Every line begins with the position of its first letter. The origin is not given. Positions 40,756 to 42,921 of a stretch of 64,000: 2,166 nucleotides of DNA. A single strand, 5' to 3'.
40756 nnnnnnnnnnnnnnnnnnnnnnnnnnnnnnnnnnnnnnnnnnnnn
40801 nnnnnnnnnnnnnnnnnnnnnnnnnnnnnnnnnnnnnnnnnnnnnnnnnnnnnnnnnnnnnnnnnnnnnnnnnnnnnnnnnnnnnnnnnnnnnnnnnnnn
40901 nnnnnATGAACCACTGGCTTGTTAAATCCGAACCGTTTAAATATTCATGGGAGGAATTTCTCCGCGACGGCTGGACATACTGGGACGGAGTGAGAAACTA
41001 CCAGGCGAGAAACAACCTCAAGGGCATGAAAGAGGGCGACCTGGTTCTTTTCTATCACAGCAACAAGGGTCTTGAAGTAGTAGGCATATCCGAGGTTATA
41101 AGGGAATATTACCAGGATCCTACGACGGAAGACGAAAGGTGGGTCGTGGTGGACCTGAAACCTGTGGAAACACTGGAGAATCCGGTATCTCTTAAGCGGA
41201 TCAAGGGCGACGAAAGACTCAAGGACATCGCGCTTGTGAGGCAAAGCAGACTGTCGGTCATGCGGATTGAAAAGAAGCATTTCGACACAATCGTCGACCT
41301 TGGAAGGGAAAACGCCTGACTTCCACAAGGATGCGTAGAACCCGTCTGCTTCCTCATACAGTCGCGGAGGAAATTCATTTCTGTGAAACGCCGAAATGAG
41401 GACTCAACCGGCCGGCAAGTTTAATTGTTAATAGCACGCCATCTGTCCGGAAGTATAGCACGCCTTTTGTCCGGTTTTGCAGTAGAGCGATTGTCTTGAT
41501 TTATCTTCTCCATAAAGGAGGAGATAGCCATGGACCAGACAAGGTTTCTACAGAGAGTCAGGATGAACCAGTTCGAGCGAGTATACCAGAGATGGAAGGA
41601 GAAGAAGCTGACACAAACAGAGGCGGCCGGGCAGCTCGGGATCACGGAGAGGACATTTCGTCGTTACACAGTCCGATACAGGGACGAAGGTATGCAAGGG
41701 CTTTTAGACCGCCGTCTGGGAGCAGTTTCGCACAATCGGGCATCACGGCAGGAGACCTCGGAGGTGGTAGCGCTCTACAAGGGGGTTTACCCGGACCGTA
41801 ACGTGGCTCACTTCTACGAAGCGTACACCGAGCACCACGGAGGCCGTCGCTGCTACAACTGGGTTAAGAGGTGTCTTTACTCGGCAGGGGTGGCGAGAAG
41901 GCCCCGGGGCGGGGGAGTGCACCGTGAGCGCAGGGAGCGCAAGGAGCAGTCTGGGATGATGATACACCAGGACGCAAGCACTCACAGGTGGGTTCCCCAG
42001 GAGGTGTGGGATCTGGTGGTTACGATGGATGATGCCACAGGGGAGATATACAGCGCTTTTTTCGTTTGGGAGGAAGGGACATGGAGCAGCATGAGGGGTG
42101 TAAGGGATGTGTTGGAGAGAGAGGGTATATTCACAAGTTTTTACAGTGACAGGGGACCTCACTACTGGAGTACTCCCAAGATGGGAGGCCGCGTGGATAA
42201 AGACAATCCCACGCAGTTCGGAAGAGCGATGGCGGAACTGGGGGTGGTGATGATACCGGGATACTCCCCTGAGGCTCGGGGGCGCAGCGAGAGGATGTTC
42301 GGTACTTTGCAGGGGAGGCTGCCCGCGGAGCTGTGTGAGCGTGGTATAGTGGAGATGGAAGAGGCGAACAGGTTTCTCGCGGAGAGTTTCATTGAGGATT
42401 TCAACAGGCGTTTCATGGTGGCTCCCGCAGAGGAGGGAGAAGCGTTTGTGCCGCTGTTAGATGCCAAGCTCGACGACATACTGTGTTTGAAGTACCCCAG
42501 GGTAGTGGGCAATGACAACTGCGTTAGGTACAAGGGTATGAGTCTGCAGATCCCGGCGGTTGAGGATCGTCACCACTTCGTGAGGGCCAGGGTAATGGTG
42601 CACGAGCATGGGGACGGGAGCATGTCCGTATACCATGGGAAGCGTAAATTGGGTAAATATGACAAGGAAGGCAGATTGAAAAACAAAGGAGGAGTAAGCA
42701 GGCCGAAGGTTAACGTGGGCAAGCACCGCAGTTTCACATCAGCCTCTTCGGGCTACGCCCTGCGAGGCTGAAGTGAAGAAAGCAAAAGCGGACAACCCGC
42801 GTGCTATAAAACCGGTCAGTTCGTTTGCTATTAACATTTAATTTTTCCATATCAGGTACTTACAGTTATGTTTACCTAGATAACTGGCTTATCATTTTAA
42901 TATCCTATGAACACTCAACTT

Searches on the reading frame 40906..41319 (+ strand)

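Call 61: search_protein_families(library=pfam, proteins=[window:40906-41319:+], max_evalue=0.01)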
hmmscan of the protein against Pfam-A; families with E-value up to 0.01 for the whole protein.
window:40906-41319:+ (137 aa): 1 family
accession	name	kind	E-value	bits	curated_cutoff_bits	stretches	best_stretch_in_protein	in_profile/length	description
PF01878.24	EVE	-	1.2e-46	158.7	23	1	2-131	1-144/145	EVE domain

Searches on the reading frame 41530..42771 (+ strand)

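Call 61: search_protein_families(library=pfam, proteins=[window:41530-42771:+], max_evalue=0.01)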
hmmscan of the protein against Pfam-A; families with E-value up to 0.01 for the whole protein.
window:41530-42771:+ (413 aa): 6 families
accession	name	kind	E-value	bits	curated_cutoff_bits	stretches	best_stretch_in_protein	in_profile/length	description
PF13551.12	HTH_29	-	1.5e-06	28.7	28.1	1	25-72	11-59/64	Winged helix-turn helix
PF13518.12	HTH_28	-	6e-06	26.7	25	1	20-62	7-48/52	Helix-turn-helix domain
PF13011.12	LZ_Tnp_IS481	-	0.00012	22.7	22.2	1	21-72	20-71/85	leucine-zipper of insertion element IS481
PF13384.12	HTH_23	-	0.00028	21.1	24.6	1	22-59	14-50/50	Homeodomain-like domain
PF13565.12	HTH_32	-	0.0014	19.6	33.7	0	42-83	1-41/73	Homeodomain-like domain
PF09601.15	DUF2459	-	0.0059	16.8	27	1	73-123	116-164/171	Protein of unknown function (DUF2459)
